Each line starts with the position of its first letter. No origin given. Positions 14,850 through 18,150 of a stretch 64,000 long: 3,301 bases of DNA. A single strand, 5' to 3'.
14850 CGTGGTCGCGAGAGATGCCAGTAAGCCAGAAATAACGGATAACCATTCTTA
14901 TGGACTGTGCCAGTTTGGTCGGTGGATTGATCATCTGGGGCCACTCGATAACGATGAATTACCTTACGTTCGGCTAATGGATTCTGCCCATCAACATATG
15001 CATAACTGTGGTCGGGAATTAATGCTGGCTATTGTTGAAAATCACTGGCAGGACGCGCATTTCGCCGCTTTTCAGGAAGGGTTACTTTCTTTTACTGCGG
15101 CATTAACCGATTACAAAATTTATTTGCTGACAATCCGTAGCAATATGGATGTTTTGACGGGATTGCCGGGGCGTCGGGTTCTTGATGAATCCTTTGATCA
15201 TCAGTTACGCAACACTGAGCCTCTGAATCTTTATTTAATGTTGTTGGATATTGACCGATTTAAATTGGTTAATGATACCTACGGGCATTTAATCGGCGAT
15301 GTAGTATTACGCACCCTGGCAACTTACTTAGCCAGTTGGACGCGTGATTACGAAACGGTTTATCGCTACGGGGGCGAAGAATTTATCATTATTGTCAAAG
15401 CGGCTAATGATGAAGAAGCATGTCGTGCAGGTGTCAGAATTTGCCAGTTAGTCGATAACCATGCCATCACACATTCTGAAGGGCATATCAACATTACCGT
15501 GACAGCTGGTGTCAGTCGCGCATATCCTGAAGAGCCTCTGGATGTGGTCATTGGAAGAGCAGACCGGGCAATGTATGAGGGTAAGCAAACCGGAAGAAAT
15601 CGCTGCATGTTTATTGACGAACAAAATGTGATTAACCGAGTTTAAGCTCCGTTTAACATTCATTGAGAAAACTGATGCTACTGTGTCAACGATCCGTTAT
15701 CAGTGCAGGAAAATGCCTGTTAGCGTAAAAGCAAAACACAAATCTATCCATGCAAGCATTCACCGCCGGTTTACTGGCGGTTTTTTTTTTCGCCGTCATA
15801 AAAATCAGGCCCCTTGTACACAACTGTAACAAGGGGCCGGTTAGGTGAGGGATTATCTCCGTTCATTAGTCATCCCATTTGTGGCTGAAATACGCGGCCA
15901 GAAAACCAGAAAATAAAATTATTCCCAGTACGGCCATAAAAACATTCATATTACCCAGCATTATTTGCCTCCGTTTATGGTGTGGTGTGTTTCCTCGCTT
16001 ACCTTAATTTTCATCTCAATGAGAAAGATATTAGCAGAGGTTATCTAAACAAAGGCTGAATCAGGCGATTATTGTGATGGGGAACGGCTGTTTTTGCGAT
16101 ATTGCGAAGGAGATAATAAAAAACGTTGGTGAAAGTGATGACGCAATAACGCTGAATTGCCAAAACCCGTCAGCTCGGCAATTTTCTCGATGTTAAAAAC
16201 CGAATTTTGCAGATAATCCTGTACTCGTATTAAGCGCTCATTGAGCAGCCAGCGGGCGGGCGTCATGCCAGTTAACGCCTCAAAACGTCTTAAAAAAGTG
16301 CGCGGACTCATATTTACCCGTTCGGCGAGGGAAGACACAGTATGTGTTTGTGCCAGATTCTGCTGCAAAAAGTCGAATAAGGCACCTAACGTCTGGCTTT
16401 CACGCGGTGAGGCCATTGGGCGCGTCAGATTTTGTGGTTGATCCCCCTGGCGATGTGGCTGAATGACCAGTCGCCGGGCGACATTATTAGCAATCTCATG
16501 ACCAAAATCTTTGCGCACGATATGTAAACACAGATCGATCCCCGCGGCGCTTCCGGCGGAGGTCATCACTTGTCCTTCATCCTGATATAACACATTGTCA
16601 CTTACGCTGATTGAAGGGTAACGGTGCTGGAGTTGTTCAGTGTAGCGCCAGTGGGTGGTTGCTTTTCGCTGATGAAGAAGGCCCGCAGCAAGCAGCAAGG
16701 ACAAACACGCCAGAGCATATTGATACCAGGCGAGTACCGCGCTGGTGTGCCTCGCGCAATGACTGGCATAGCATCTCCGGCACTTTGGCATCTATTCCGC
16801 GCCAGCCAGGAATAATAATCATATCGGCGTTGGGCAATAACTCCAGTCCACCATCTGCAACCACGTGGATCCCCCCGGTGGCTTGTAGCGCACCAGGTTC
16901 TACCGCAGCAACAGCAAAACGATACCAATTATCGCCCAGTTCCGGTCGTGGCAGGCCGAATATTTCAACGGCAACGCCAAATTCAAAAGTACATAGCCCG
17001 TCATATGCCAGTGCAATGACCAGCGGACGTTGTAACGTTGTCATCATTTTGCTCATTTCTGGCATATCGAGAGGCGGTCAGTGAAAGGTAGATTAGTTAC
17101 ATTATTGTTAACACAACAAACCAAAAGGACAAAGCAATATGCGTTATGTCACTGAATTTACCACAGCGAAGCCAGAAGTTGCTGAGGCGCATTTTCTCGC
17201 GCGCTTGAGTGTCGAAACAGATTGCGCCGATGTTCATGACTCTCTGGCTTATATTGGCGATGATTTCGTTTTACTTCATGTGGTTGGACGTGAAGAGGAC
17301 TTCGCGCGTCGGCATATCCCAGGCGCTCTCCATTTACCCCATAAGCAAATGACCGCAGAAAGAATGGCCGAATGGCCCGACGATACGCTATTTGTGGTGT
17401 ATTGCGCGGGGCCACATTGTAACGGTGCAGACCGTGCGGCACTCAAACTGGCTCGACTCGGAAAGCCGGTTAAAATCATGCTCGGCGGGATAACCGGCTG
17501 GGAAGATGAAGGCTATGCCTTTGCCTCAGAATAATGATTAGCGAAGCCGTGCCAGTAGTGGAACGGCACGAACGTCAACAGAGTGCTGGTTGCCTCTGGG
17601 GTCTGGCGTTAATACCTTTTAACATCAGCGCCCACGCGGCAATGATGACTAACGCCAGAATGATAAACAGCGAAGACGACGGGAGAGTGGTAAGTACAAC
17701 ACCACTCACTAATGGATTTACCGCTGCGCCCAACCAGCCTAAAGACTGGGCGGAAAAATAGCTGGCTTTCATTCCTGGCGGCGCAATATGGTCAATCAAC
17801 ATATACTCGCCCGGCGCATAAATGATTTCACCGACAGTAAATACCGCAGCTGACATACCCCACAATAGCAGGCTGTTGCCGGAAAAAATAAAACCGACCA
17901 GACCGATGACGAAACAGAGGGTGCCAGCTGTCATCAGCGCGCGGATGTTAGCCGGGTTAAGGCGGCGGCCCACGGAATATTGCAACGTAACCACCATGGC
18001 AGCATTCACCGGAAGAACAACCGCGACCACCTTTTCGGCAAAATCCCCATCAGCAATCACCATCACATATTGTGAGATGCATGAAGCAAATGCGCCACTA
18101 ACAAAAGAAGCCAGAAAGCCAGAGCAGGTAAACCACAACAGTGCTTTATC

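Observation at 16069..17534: Accessory regulator-rhodanese module inserted between mgtS and ydeE; regulator broken by a 7-bp tandem duplication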

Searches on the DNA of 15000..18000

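Call 37: search_rna_families(source=window, start=15000, end=18000, threshold=gathering)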
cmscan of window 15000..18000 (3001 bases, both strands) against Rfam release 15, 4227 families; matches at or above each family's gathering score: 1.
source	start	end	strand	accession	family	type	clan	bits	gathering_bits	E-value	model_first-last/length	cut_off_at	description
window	15657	15872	+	RF01407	STnc560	Gene; sRNA;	-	276.1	55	2.3e-64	1-214/214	no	STnc560 Hfq binding RNA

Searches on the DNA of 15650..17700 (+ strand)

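Call 3: search_dna_similar(query=window:15650-17700:+, collection=ecoli_genomes, mode=near, max_rows=30, rows=spread)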
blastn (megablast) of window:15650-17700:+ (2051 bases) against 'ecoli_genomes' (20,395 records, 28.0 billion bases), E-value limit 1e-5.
Records with a match: 5418; places in all: 5420; records where one place covers at least 80% of the query: 380.
Genomes with a match: 5416 of 5426; with a place that covers at least 80% of the query: 380. Places per genome that has any: lowest 1, median 1, highest 3. On chromosomes: 5415 places; on plasmids: 5.
Best place of each record, by identity: >=99% 384; 95-99% 4976; 80-90% 58.
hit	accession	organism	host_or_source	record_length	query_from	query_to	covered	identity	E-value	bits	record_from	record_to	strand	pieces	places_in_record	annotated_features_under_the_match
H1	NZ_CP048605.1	Escherichia coli strain PapRG-06-5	Papio papio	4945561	1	2051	100%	99.8%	0e+0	3755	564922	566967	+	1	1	ftrA: transcriptional regulator FtrA | rhodanese-like domain-containing protein | ydeE: efflux MFS transporter YdeE | mgtT: protein MgtT | mgtS: protein MgtS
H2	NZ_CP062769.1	Escherichia coli O157:H7 strain Z852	Bovine Faeces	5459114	1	2051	100%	99.5%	0e+0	3722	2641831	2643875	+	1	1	ftrA: transcriptional regulator FtrA | rhodanese-like domain-containing protein | ydeE: efflux MFS transporter YdeE | mgtT: protein MgtT | mgtS: protein MgtS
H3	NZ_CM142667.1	Escherichia coli strain UID2309220009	Homo sapiens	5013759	1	2020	98%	85.6%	0e+0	2108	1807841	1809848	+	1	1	ftrA: transcriptional regulator FtrA | rhodanese-like domain-containing protein | mgtT: hypothetical protein | mgtS: protein MgtS | ydeE: efflux MFS transporter YdeE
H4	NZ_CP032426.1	Escherichia coli strain SCEC020001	Homo sapiens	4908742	1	412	20%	98.8%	0e+0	732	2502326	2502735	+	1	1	mgtT: protein MgtT | mgtS: protein MgtS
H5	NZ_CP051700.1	Escherichia coli strain SCU-125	Homo sapiens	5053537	1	412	20%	98.8%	0e+0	732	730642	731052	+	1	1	mgtT: protein MgtT | mgtS: protein MgtS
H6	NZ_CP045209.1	Escherichia coli strain 4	Ground beef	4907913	1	412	20%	98.8%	0e+0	732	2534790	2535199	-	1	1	mgtT: protein MgtT | mgtS: protein MgtS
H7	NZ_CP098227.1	Escherichia coli strain XJ6-3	bovine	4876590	1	412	20%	98.8%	0e+0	732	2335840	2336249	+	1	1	mgtT: protein MgtT | mgtS: protein MgtS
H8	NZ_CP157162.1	Escherichia coli strain UTAK-2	Bos taurus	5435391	1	412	20%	98.8%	0e+0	732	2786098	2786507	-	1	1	mgtT: protein MgtT | mgtS: protein MgtS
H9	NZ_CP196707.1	Escherichia coli strain EC101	Bovine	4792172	1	412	20%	98.8%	0e+0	732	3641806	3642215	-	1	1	mgtT: protein MgtT | mgtS: protein MgtS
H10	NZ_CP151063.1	Escherichia coli strain 20KM2762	Cat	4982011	1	412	20%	98.8%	0e+0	732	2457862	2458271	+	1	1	mgtT: protein MgtT | mgtS: protein MgtS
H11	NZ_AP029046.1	Escherichia coli strain ESC818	milk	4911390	1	412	20%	98.8%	0e+0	732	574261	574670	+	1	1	mgtT: hypothetical protein | mgtS: protein MgtS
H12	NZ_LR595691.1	Escherichia coli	-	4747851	1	412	20%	98.8%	0e+0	732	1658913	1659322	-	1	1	mgtT: protein MgtT | mgtS: protein MgtS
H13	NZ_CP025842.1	Escherichia coli strain 720632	Homo sapiens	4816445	1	412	20%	98.5%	0e+0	726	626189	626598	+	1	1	mgtT: protein MgtT | mgtS: protein MgtS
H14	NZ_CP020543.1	Escherichia coli C strain C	Homo sapiens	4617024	1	412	20%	98.5%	0e+0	726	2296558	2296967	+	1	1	mgtT: protein MgtT | mgtS: protein MgtS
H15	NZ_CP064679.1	Escherichia coli K-12 strain CETR2G40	not applicable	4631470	1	412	20%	98.5%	0e+0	726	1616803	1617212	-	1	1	mgtT: protein MgtT | mgtS: protein MgtS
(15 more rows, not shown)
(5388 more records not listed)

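Call 4: search_dna_similar(query=window:16600-16790:+, collection=ecoli_genomes, mode=near, max_rows=40, rows=best)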
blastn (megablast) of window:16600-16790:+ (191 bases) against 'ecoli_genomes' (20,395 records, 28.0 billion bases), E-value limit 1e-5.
Records with a match: 380; places in all: 380; records where one place covers at least 80% of the query: 380.
Genomes with a match: 380 of 5426; with a place that covers at least 80% of the query: 380. Places per genome that has any: lowest 1, median 1, highest 1. On chromosomes: 380 places; on plasmids: 0.
Best place of each record, by identity: 95-99% 322; 80-90% 58.
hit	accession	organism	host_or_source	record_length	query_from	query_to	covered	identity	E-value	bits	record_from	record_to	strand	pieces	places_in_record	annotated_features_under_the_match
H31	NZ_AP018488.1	Escherichia coli O157:H7 strain PV15-279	Homo sapiens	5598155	1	191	100%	97.9%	8e-87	327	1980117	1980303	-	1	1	ftrA: transcriptional regulator FtrA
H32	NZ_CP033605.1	Escherichia coli O157:H7 strain TR01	Cattle carcass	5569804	1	191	100%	97.9%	8e-87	327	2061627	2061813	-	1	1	ftrA: transcriptional regulator FtrA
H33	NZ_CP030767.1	Escherichia coli strain 2017C-4109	missing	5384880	1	191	100%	97.9%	8e-87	327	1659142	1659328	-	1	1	ftrA: transcriptional regulator FtrA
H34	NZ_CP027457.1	Escherichia coli strain 88-3493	missing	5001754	1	191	100%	97.9%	8e-87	327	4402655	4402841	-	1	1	ftrA: transcriptional regulator FtrA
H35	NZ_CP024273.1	Escherichia coli strain F9792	missing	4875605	1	191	100%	97.9%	8e-87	327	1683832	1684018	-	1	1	ftrA: transcriptional regulator FtrA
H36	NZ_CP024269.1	Escherichia coli strain F8111-1SC3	missing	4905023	1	191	100%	97.9%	8e-87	327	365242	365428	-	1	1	ftrA: transcriptional regulator FtrA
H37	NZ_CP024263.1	Escherichia coli O169:H41 strain F6326-C1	missing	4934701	1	191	100%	97.9%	8e-87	327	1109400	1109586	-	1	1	ftrA: transcriptional regulator FtrA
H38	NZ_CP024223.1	Escherichia coli O169:H41 strain 2014EL-1345-2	missing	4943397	1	191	100%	97.9%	8e-87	327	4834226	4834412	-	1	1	ftrA: transcriptional regulator FtrA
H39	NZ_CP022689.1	Escherichia coli strain CDC#03-98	missing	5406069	1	191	100%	97.9%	8e-87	327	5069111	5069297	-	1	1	ftrA: transcriptional regulator FtrA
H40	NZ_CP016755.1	Escherichia coli strain FORC_044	Homo sapiens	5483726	1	191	100%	97.9%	8e-87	327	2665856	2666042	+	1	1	ftrA: transcriptional regulator FtrA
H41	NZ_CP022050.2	Escherichia coli O157 strain FDAARGOS_293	Homo sapiens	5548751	1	191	100%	97.9%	8e-87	327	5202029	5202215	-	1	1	ftrA: transcriptional regulator FtrA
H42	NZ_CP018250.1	Escherichia coli strain 10671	Cattle faeces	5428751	1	191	100%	97.9%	8e-87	327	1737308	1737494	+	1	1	ftrA: transcriptional regulator FtrA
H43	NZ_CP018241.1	Escherichia coli strain 319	missing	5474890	1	191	100%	97.9%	8e-87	327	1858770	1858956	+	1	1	ftrA: transcriptional regulator FtrA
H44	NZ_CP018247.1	Escherichia coli strain 7784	Cattle faeces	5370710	1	191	100%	97.9%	8e-87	327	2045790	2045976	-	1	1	ftrA: transcriptional regulator FtrA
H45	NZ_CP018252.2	Escherichia coli strain 9000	Cattle faeces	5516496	1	191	100%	97.9%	8e-87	327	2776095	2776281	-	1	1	ftrA: transcriptional regulator FtrA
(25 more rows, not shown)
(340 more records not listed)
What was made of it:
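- On Phase-variable contingency locus: All 380 other genomes have the single-copy form (call 4).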

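Call 5: get_annotated_region(hit=H1, flank=3000)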
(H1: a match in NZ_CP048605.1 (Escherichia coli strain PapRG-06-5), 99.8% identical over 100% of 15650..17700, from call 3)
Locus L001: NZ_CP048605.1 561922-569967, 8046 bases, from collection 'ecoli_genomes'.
description: Escherichia coli strain PapRG-06-5 chromosome, complete genome
organism: Escherichia coli strain PapRG-06-5 (NCBI taxid 562)
replicon: chromosome; assembly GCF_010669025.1
host: Papio papio; source: stool; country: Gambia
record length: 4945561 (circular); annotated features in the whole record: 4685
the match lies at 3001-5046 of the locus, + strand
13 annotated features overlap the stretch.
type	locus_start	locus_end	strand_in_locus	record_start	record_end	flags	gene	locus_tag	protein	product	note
CDS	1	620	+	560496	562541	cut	dcp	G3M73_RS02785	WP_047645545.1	peptidyl-dipeptidase Dcp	-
CDS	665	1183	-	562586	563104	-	ydeJ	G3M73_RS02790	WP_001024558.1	2-oxo-tetronate isomerase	-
CDS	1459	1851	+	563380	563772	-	ydeI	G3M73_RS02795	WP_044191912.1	YdeI family stress tolerance OB fold protein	-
CDS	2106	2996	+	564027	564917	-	dgcZ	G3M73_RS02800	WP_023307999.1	diguanylate cyclase DgcZ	-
CDS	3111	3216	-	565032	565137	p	mgtT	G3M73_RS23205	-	protein MgtT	frameshifted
CDS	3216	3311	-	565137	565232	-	mgtS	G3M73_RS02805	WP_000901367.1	protein MgtS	-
CDS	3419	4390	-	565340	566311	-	ftrA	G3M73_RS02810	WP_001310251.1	transcriptional regulator FtrA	-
CDS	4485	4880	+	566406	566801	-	-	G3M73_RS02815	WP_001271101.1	rhodanese-like domain-containing protein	-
CDS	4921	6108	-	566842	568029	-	ydeE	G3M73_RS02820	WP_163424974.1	efflux MFS transporter YdeE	-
CDS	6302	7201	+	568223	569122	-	eamA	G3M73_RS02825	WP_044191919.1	O-acetylserine/cysteine exporter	-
CDS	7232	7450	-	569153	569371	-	marB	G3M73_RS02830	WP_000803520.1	multiple antibiotic resistance protein MarB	-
CDS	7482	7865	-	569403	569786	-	marA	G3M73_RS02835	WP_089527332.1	MDR efflux pump AcrAB transcriptional activator MarA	-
CDS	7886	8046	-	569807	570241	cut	marR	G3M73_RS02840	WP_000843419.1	multiple antibiotic resistance transcriptional regulator MarR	-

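Call 6: get_annotated_region(hit=H2, flank=3000)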
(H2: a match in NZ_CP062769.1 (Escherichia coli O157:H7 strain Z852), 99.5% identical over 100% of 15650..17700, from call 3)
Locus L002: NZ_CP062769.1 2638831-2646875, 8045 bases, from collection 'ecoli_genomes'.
description: Escherichia coli O157:H7 strain Z852 chromosome, complete genome
organism: Escherichia coli O157:H7 strain Z852 (NCBI taxid 83334)
replicon: chromosome; assembly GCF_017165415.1
host: -; source: Bovine Faeces; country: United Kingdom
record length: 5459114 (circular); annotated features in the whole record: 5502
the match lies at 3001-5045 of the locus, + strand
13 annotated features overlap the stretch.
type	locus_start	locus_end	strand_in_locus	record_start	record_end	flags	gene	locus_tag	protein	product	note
CDS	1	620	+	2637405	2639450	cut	dcp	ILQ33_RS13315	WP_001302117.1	peptidyl-dipeptidase Dcp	-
CDS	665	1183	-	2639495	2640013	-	ydeJ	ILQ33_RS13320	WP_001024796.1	2-oxo-tetronate isomerase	-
CDS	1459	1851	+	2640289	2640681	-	ydeI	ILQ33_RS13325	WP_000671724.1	YdeI family stress tolerance OB fold protein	-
CDS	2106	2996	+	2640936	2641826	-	dgcZ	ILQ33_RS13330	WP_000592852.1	diguanylate cyclase DgcZ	-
CDS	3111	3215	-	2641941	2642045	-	mgtT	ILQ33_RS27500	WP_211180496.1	protein MgtT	-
CDS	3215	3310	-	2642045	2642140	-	mgtS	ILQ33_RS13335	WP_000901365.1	protein MgtS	-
CDS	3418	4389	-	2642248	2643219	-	ftrA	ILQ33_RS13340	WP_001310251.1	transcriptional regulator FtrA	-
CDS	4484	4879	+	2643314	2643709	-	-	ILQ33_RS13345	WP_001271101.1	rhodanese-like domain-containing protein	-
CDS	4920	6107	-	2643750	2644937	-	ydeE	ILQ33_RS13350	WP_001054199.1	efflux MFS transporter YdeE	-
CDS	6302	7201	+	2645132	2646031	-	eamA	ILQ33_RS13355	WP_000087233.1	O-acetylserine/cysteine exporter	-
CDS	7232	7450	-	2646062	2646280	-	marB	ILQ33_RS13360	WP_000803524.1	multiple antibiotic resistance protein MarB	-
CDS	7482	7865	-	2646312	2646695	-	marA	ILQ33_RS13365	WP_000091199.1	MDR efflux pump AcrAB transcriptional activator MarA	-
CDS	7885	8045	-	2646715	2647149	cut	marR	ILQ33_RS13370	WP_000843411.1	multiple antibiotic resistance transcriptional regulator MarR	-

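Call 7: get_annotated_region(hit=H15, flank=3000)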
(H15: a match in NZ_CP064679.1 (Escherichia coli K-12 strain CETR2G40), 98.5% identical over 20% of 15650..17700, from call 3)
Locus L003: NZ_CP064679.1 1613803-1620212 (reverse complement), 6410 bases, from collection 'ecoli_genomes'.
description: Escherichia coli K-12 strain CETR2G40 chromosome, complete genome
organism: Escherichia coli K-12 strain CETR2G40 (NCBI taxid 83333)
replicon: chromosome; assembly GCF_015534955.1
host: not applicable; source: -; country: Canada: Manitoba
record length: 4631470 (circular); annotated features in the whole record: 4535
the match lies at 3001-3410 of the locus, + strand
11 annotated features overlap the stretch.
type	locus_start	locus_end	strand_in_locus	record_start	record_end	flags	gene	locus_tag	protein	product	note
CDS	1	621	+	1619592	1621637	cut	dcp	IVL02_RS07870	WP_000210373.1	peptidyl-dipeptidase Dcp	-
CDS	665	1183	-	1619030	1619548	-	ydeJ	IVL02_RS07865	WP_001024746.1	2-oxo-tetronate isomerase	-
CDS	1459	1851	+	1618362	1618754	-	ydeI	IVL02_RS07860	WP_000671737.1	YdeI family stress tolerance OB fold protein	-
CDS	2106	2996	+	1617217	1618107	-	dgcZ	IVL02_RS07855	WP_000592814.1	diguanylate cyclase DgcZ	-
CDS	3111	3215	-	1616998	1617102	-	mgtT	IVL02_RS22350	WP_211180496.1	protein MgtT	-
CDS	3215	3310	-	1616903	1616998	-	mgtS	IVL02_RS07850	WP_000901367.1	protein MgtS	-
CDS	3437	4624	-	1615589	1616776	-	ydeE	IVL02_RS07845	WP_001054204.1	efflux MFS transporter YdeE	-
CDS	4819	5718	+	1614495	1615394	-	eamA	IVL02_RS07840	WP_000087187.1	O-acetylserine/cysteine exporter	-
CDS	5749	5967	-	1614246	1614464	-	marB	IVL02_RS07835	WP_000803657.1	multiple antibiotic resistance protein MarB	-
CDS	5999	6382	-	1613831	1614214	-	marA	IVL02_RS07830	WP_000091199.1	MDR efflux pump AcrAB transcriptional activator MarA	-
CDS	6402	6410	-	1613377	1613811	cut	marR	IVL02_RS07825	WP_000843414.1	multiple antibiotic resistance transcriptional regulator MarR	-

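Call 25: get_annotated_region(hit=H3, flank=3000)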
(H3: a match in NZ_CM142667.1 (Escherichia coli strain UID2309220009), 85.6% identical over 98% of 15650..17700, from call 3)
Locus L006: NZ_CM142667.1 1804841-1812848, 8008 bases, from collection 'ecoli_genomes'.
description: Escherichia coli strain UID2309220009 chromosome, whole genome shotgun sequence
organism: Escherichia coli strain UID2309220009 (NCBI taxid 562)
replicon: chromosome; assembly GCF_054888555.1
host: Homo sapiens; source: urine; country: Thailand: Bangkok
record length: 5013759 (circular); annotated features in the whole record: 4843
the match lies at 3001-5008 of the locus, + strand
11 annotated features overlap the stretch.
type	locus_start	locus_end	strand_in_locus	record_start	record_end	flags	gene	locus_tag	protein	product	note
CDS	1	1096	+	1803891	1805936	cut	dcp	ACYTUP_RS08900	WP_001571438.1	peptidyl-dipeptidase Dcp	-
CDS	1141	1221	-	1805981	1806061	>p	-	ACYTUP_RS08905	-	2-oxo-tetronate isomerase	incomplete; partial in the middle of a contig; missing N-terminus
CDS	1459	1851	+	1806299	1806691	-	ydeI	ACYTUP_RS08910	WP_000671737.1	YdeI family stress tolerance OB fold protein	-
CDS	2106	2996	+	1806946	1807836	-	dgcZ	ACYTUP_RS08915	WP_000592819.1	diguanylate cyclase DgcZ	-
CDS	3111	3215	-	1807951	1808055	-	mgtT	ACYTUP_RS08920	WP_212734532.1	hypothetical protein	-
CDS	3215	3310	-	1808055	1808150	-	mgtS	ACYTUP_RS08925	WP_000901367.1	protein MgtS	-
CDS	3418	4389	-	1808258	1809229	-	ftrA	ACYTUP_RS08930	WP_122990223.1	transcriptional regulator FtrA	-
CDS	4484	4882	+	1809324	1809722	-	-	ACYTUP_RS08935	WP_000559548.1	rhodanese-like domain-containing protein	-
CDS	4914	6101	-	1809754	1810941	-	ydeE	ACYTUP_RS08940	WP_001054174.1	efflux MFS transporter YdeE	-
CDS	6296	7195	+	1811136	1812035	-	eamA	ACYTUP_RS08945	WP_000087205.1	O-acetylserine/cysteine exporter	-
CDS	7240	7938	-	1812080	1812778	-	-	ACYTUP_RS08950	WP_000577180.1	GntR family transcriptional regulator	-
